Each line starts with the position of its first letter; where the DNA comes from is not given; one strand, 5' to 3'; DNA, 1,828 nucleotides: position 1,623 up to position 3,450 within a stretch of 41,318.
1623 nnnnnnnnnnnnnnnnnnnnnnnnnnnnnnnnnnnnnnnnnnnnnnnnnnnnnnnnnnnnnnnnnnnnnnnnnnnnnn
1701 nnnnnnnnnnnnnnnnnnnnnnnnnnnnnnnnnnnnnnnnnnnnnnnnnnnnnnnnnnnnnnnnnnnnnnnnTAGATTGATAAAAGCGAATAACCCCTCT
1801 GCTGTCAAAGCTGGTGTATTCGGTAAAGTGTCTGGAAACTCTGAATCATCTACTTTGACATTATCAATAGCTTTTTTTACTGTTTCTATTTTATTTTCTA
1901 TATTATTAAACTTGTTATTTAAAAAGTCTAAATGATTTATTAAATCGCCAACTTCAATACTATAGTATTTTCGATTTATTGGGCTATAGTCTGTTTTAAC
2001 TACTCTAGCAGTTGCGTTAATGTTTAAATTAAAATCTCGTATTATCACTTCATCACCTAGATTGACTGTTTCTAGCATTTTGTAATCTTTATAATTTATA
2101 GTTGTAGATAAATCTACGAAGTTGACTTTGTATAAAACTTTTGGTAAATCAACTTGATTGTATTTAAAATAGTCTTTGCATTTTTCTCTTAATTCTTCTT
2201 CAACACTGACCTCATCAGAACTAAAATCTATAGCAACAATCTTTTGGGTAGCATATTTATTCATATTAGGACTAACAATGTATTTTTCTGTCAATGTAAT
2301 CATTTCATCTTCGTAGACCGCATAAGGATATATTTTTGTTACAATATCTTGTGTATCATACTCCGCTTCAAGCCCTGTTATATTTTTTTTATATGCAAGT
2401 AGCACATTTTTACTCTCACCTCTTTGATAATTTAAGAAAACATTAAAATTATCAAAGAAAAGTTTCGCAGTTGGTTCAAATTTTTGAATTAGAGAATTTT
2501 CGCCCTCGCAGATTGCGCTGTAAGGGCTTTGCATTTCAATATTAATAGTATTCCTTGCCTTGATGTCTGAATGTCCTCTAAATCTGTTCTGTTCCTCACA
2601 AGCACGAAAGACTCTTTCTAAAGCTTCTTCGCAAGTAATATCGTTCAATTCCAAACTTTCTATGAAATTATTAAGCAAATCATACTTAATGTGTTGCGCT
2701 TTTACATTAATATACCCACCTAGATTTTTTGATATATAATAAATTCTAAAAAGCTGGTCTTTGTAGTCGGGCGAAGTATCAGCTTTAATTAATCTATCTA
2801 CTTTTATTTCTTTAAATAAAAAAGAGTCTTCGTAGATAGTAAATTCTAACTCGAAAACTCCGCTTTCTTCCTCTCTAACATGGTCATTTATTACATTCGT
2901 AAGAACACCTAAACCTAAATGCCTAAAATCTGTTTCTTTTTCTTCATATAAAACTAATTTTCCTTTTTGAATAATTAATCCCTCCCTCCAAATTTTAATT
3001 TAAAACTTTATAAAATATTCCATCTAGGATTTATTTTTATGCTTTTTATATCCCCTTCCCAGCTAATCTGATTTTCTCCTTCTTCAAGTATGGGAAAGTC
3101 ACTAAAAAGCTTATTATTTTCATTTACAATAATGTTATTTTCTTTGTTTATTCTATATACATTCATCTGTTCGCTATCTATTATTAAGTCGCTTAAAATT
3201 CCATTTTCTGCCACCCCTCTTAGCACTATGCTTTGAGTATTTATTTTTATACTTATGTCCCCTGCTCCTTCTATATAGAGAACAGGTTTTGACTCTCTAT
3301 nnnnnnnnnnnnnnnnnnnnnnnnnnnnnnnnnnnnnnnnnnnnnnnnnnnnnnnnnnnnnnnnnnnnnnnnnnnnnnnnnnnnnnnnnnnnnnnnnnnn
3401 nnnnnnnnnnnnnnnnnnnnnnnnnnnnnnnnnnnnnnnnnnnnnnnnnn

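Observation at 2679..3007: Tal gene probably starts about 98 codons upstream of the first canonical start, at a non-canonical codon behind a strong SD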

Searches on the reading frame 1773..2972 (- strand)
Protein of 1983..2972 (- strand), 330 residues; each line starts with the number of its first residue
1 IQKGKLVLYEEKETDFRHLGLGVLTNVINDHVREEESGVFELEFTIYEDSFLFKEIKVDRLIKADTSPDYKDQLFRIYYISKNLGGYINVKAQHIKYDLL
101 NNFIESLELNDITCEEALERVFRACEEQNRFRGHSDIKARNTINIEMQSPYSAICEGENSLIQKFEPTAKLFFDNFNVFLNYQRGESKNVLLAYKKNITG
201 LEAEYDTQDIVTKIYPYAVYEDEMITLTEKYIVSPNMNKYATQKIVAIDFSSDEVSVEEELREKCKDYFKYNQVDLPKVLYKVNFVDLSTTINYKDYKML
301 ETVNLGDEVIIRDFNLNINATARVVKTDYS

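Call 32: find_homologous_proteins(query=window:1983-2972:-, max_evalue=0.00001)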
Query window:1983-2972:- (330 aa): 1 proteins with E <= 0.00001 among 3164 candidates.
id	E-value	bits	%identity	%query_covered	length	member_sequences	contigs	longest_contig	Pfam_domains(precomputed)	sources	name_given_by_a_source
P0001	9.5e-64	234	55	65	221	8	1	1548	PF18994.7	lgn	-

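Call 35: find_encoding_contigs(protein=P0001, flank=1500, max_places=3)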
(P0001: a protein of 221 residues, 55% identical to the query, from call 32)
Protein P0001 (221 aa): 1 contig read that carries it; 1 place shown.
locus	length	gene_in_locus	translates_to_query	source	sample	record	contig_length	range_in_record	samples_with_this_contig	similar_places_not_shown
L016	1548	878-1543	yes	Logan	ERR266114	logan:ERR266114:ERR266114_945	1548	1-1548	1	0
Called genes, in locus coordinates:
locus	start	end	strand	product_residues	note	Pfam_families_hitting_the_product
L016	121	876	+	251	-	PF05709:Sipho_tail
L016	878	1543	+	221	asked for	PF18994:Prophage_tailD1 (weak)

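Call 39: search_protein_representatives(protein=window:1983-2972:-)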
Query: 330 residues. Proteins with E-value up to 0.001 (for the whole library): 6407; up to 1e-10: 4765; up to 1e-30: 944. The best 150 are listed.
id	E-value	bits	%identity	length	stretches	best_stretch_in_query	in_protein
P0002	1.5e-178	609.4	89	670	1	28-330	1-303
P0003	6.1e-151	518.7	72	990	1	1-330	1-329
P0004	2.0e-108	379.1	60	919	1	6-330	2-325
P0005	6.6e-97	341.3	57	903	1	6-329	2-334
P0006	1.3e-96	340.3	54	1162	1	6-329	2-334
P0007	1.9e-93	329.9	54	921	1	6-329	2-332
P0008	3.3e-80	286.4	47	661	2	8-223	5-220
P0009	2.2e-78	280.4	47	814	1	8-329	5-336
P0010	5.5e-76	272.6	46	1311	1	8-329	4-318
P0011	6.2e-72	259.2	46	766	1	8-329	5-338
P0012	3.7e-71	256.7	42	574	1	8-329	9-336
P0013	2.7e-67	244.0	45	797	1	8-329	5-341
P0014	8.0e-62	226.0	40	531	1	2-329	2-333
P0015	2.1e-61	224.7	43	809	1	8-329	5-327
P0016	4.1e-60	220.4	41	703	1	7-329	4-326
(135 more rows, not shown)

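Call 40: find_encoding_contigs(protein=P0002, flank=1200, max_places=6)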
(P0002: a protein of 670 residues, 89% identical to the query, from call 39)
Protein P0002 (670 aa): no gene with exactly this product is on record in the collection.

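Call 41: find_encoding_contigs(protein=P0003, flank=1200, max_places=4)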
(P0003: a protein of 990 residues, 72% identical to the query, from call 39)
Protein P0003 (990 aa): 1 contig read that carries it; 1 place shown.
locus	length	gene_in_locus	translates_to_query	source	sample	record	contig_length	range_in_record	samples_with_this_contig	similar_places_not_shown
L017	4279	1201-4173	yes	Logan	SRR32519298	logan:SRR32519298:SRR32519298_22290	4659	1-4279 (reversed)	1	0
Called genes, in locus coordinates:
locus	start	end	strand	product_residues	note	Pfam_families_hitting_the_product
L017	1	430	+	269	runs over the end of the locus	?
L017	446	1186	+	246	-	PF05709:Sipho_tail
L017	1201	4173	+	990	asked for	PF06605:Prophage_tail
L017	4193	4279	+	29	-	?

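Call 61: predict_structure(alignment_id=A2)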
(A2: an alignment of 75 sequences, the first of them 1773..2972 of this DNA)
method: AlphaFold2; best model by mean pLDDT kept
length: 400 residues; sequences in the alignment: 75
mean_pLDDT: 88.6   pTM: 0.79
mean pLDDT of the five models: 88.6, 87.8, 87.2, 87.1, 86.1
residues with pLDDT >= 90: 300; 70-90: 43; 50-70: 32; < 50: 25
segments of 3 or more residues with pLDDT < 50: 348-352, 389-400
pLDDT, mean of each block of 10 residues (from residue 1): 88 97 96 95 96 97 96 98 95 98 98 98 98 97 97 95 94 97 91 93 92 97 96 95 97 95 94 90 91 83 93 89 95 95 64 55 66 51 49 40
secondary structure, 60 per line:
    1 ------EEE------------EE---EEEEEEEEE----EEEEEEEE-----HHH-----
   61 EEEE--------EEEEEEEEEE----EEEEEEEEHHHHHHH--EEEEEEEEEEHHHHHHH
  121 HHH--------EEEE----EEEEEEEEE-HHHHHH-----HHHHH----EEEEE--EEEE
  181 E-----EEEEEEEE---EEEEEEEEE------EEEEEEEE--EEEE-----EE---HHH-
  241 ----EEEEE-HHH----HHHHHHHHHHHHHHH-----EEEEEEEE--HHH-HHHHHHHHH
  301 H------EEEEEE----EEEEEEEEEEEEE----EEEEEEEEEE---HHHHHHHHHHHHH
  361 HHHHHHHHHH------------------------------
elements in order: E7-9 E27-35 E40-47 E61-64 E73-82 E87-94 H95-101 E104-113 H114-123 E132-135 E140-148 H150-155 H161-165 E170-174 E177-181 E187-194 E198-206 E213-220 E223-226 E245-249 H258-272 E278-285 H292-301 E308-313 E318-330 E335-344 H348-370

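Call 70: fold_search(model_id=the predicted structure, library=pdb)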
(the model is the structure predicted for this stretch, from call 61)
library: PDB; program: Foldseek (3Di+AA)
matches with E <= 10: 448; with E <= 0.001: 60
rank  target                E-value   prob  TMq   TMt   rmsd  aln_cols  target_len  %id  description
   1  9j1k_L                3.3e-19  1.00  0.53  0.56  15.0       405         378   16  Tip region of monocin (released 2025-01-08)
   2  9m7n_A                2.3e-17  1.00  0.56  0.40  15.8       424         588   12  Cryo-EM structure of bacteriophage NF5 tail-associated lysin (released 2025-12-17)
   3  3gs9                  2.8e-17  1.00  0.49  0.58   6.9       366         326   17  Crystal structure of prophage tail protein gp18 (NP_465809.1) from Listeria monocytogenes EGD-e at 1.70 A resolution (released 2009-04-14)
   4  8v3w_H                6.9e-16  1.00  0.52  0.38   6.3       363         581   14  CryoEM Structure of Diffocin - precontracted - Baseplate - focused refinement on triplex region (released 2024-08-28)
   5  6v8i_AE               1.4e-15  1.00  0.55  0.56  12.1       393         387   15  Composite atomic model of the Staphylococcus aureus phage 80alpha baseplate (released 2020-03-04)
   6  3d37_A                3.8e-14  1.00  0.51  0.61   6.2       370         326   10  The crystal structure of the tail protein from Neisseria meningitidis MC58 (released 2008-07-08)
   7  3cdd_C                2.1e-13  1.00  0.54  0.64   6.4       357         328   10  Crystal structure of prophage MuSo2, 43 kDa tail protein from Shewanella oneidensis (released 2008-03-11)
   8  7aef_q                2.9e-13  1.00  0.52  0.38   6.6       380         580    9  Cryo-EM structure of an extracellular contractile injection system in marine bacterium Algoriphagus machipongonensis,  (released 2022-02-23)
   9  9h4p_BD               3.1e-13  1.00  0.47  0.23  12.1       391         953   10  Tail of full Haloferax tailed virus 1 (released 2025-08-27)
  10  3cdd_F                7.3e-13  1.00  0.56  0.66   5.3       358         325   12  Crystal structure of prophage MuSo2, 43 kDa tail protein from Shewanella oneidensis (released 2008-03-11)
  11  7b5h_AJ               7.3e-13  1.00  0.52  0.38   7.7       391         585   11  Cryo-EM structure of the contractile injection system base plate from Anabaena PCC7120 (released 2022-02-23)
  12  3cdd_E                9.7e-13  1.00  0.54  0.65   5.7       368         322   11  Crystal structure of prophage MuSo2, 43 kDa tail protein from Shewanella oneidensis (released 2008-03-11)
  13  3cdd_D                1.2e-12  1.00  0.55  0.64   6.1       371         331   10  Crystal structure of prophage MuSo2, 43 kDa tail protein from Shewanella oneidensis (released 2008-03-11)
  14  3d37_B                1.3e-12  1.00  0.49  0.59   6.7       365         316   10  The crystal structure of the tail protein from Neisseria meningitidis MC58 (released 2008-07-08)
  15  3cdd_A                3.0e-12  1.00  0.55  0.65   5.7       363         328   11  Crystal structure of prophage MuSo2, 43 kDa tail protein from Shewanella oneidensis (released 2008-03-11)
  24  1wru                  4.8e-11  1.00  0.52  0.62   6.1       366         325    9  Structure of central hub elucidated by X-ray analysis of gene product 44; baseplate component of bacteriophage Mu (released 2005-09-20)
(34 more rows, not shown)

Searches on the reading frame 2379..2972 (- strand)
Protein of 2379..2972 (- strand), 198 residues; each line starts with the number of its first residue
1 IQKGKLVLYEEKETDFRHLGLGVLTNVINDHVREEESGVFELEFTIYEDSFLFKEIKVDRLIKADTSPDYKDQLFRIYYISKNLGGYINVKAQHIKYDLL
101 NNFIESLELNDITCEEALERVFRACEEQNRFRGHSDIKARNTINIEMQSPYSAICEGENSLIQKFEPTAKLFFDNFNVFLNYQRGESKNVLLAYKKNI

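Call 18: find_related_loci(query=window:2379-2972:-, collection=viral_contigs, flank=1500)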
Query window:2379-2972:- (198 aa) in viral_contigs; peptide patterns used: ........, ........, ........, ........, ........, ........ (x = any residue, [..] = any of these).
12 stretches matched a pattern; 7 encode a relative of the query (tblastn E <= 1e-3); 7 distinct loci.
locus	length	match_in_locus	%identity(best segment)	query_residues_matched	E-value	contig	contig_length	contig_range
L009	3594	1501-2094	100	1-198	1e-134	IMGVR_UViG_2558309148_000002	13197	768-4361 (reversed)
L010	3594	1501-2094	100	1-198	1e-134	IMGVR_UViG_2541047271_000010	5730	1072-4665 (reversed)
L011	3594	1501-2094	100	1-198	1e-134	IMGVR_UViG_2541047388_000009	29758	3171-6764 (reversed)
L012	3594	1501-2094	93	1-198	8e-128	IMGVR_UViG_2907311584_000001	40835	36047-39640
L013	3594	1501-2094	92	1-198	3e-126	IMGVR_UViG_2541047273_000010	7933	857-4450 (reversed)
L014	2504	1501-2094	92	1-198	2e-129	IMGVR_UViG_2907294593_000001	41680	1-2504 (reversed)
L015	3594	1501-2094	91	1-198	2e-124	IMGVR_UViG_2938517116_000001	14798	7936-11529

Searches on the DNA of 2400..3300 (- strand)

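Call 4: search_dna_similar(query=window:2400-3300:-, collection=phages, mode=distant, max_rows=30)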
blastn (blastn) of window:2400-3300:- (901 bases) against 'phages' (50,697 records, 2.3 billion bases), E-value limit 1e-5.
Records with a match: 11; places in all: 11; records where one place covers at least 80% of the query: 8.
Best place of each record, by identity: >=99% 6; 80-90% 2; 60-80% 3.
By first word of the organism name: Clostridium 9; Clostridioides 2.
By host as written in the record: Clostridium difficile 7; Clostridioides difficile 2; Clostridium difficile AIU 1; Clostridioides difficile ST632 1.
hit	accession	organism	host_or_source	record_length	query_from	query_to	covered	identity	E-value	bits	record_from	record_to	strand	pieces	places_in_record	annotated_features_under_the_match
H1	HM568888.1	Clostridium phage phiCD38-2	Clostridium difficile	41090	1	901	100%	100.0%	0e+0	1626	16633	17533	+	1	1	tail component protein | tail protein/endopeptidase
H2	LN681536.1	Clostridium phage phiCD146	Clostridium difficile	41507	1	901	100%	100.0%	0e+0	1626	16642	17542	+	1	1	Tail component protein | Tail protein/endopeptidase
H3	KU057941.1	Clostridium phage CDSH1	Clostridium difficile AIU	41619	1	901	100%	100.0%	0e+0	1626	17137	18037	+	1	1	tail endopeptidase | tail protein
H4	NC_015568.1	Clostridium phage phiCD38-2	Clostridium difficile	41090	1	901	100%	100.0%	0e+0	1626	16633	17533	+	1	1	distal tail protein Dit | tail protein with peptidase activity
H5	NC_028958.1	Clostridium phage phiCD146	Clostridium difficile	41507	1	901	100%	100.0%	0e+0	1626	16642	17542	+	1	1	distal tail protein Dit | tail protein with peptidase activity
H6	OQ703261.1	Clostridioides phage AR1075-1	Clostridioides difficile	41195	1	901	100%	100.0%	0e+0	1626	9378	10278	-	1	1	hypothetical protein (x2)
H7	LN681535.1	Clostridium phage phiCD111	Clostridium difficile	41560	1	897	100%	87.4%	0e+0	1104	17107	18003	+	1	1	Tail component protein | Tail protein/endopeptidase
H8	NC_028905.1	Clostridium phage phiCD111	Clostridium difficile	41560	1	897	100%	87.4%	0e+0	1104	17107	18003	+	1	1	distal tail protein Dit | tail protein with peptidase activity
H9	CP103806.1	Clostridioides phage Hain-Saunders-2022a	Clostridioides difficile ST632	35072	117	612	55%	67.6%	7e-34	151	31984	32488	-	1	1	phage tail protein | phage tail family protein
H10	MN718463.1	Clostridium phage phiCDKH01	Clostridioides difficile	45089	350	762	46%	69.1%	4e-31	141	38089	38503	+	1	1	hypothetical protein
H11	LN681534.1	Clostridium phage phiCD24-1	Clostridium difficile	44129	350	757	45%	68.7%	5e-29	134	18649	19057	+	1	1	Tail protein/endopeptidase (modular protein)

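Call 5: get_annotated_region(hit=H1, flank=1500)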
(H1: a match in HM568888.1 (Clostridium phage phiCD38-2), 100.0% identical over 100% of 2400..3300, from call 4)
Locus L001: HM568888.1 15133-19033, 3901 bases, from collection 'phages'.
description: Clostridium phage phiCD38-2, complete genome.
organism: Clostridium phage phiCD38-2 (NCBI taxid 1032362)
taxonomy: Viruses; Duplodnaviria; Heunggongvirae; Uroviricota; Caudoviricetes; Leicestervirus; Leicestervirus CD382
host: Clostridium difficile; source: -; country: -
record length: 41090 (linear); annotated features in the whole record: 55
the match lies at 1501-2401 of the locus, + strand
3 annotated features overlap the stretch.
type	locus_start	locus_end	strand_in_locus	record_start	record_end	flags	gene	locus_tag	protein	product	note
CDS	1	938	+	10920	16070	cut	-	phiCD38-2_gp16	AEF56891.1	tail tape measure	-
CDS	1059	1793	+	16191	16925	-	-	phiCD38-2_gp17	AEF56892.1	tail component protein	-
CDS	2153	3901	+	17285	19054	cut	-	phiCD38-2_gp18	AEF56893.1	tail protein/endopeptidase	-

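Call 6: get_annotated_region(hit=H4, flank=1500)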
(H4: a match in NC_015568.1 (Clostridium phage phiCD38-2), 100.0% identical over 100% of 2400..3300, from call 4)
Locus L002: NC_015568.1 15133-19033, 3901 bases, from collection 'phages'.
description: Clostridium phage phiCD38-2, complete genome.
organism: Clostridium phage phiCD38-2 (NCBI taxid 1032362)
taxonomy: Viruses; Duplodnaviria; Heunggongvirae; Uroviricota; Caudoviricetes; Leicestervirus; Leicestervirus CD382
host: Clostridium difficile; source: -; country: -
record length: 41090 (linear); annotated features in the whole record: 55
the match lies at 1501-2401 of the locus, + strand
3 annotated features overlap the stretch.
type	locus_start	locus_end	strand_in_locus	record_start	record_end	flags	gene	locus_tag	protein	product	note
CDS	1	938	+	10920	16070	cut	-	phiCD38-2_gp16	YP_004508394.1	tail length tape measure protein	-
CDS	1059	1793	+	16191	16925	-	-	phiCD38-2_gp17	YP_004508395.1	distal tail protein Dit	-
CDS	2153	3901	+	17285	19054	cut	-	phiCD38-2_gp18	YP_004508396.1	tail protein with peptidase activity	-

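Call 7: get_annotated_region(hit=H7, flank=1500)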
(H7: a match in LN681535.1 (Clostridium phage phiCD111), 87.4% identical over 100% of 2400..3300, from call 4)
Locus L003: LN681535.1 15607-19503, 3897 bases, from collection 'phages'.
description: Clostridium phage phiCD111, complete genome.
organism: Clostridium phage phiCD111 (NCBI taxid 1582150)
taxonomy: Viruses; Duplodnaviria; Heunggongvirae; Uroviricota; Caudoviricetes; Leicestervirus; Leicestervirus CD111
host: Clostridium difficile; source: -; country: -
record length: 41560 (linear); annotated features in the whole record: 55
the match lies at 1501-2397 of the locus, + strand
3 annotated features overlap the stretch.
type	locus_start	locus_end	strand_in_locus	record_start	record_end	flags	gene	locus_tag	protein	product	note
CDS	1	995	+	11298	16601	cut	-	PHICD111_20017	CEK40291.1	Tail tape measure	-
CDS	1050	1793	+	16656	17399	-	-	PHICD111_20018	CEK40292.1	Tail component protein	-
CDS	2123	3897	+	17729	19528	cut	-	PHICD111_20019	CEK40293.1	Tail protein/endopeptidase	-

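Call 8: get_annotated_region(hit=H11, flank=1200)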
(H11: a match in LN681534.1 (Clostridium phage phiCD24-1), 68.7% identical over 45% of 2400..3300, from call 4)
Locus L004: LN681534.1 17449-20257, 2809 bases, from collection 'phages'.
description: Clostridium phage phiCD24-1, complete genome.
organism: Clostridium phage phiCD24-1 (NCBI taxid 1582149)
taxonomy: Viruses; Duplodnaviria; Heunggongvirae; Uroviricota; Caudoviricetes
host: Clostridium difficile; source: -; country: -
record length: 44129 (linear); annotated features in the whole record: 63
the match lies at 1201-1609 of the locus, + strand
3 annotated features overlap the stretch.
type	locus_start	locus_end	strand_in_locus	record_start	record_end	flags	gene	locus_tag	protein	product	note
CDS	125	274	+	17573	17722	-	-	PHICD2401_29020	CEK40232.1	conserved protein of unknown function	Evidence 4 : Homologs of previously reported genes of unknown function; peptide signal + 1 tmhmm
CDS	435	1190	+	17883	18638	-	-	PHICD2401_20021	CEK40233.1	putative Tail component protein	Evidence 3 : Function proposed based on presence of conserved amino acid motif, structural feature or limited homology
CDS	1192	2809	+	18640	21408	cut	-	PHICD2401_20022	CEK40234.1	Tail protein/endopeptidase (modular protein)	-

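Call 9: get_annotated_region(hit=H10, flank=1200)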
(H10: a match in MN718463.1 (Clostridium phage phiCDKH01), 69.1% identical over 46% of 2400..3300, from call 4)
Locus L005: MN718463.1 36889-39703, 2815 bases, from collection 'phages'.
description: Clostridium phage phiCDKH01, complete genome.
organism: Clostridium phage phiCDKH01 (NCBI taxid 2686203)
taxonomy: Viruses; Duplodnaviria; Heunggongvirae; Uroviricota; Caudoviricetes
host: Clostridioides difficile; source: clinical isolate; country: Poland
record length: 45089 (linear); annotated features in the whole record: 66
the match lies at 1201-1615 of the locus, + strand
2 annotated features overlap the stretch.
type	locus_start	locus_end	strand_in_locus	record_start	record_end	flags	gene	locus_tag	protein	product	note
CDS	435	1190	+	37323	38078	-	-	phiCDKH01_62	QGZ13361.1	hypothetical protein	-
CDS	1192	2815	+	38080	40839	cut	-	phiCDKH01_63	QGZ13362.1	hypothetical protein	-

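Call 10: get_annotated_region(hit=H9, flank=1200)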
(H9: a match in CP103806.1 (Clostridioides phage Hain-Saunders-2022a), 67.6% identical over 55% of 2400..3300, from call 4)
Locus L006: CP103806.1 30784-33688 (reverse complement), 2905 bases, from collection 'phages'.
description: Clostridioides phage Hain-Saunders-2022a, complete genome.
organism: Clostridioides phage Hain-Saunders-2022a (NCBI taxid 2998861)
taxonomy: Viruses; Duplodnaviria; Heunggongvirae; Uroviricota; Caudoviricetes; Leicestervirus
host: Clostridioides difficile ST632; source: soil; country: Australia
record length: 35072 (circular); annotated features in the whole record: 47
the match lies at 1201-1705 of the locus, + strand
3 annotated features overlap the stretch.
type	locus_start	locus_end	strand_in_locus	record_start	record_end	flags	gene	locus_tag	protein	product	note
CDS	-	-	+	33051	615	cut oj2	-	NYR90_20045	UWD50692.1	phage tail tape measure protein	Derived by automated computational analysis using gene prediction method: GeneMarkS-2+.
CDS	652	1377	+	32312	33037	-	-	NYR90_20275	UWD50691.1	phage tail family protein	Derived by automated computational analysis using gene prediction method: Protein Homology.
CDS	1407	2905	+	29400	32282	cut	-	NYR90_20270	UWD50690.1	phage tail protein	Derived by automated computational analysis using gene prediction method: Protein Homology.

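Call 11: get_annotated_region(hit=H6, flank=1500)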
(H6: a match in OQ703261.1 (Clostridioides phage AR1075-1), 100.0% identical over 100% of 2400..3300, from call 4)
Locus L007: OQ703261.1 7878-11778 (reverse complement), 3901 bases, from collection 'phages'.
description: Clostridioides phage AR1075-1, complete genome.
organism: Clostridioides phage AR1075-1 (NCBI taxid 3038264)
taxonomy: Viruses; Duplodnaviria; Heunggongvirae; Uroviricota; Caudoviricetes; Leicestervirus
host: Clostridioides difficile; source: -; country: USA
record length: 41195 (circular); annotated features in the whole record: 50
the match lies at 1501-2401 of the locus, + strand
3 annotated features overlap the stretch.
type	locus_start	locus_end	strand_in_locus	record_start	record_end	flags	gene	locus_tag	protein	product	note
CDS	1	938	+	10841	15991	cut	-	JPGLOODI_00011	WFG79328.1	hypothetical protein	-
CDS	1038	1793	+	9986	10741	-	-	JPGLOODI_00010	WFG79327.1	hypothetical protein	-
CDS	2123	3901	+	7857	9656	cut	-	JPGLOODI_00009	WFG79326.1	hypothetical protein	-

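Call 12: get_annotated_region(hit=H3, flank=1500)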
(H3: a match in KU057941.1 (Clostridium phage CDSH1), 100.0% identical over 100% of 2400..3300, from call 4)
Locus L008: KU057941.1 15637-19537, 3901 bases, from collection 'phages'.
description: Clostridium phage CDSH1, complete genome.
organism: Clostridium phage CDSH1 (NCBI taxid 1755693)
taxonomy: Viruses; Duplodnaviria; Heunggongvirae; Uroviricota; Caudoviricetes; Leicestervirus; Leicestervirus CD382
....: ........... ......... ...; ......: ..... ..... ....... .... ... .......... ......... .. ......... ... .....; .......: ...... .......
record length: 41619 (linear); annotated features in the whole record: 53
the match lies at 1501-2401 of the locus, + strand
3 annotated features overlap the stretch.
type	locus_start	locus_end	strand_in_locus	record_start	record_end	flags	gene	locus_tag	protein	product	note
CDS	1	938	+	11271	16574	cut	-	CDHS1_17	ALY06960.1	tail tape measure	-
CDS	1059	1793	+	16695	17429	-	-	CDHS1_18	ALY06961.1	tail protein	-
CDS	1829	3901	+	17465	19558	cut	-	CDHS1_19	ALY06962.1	tail endopeptidase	-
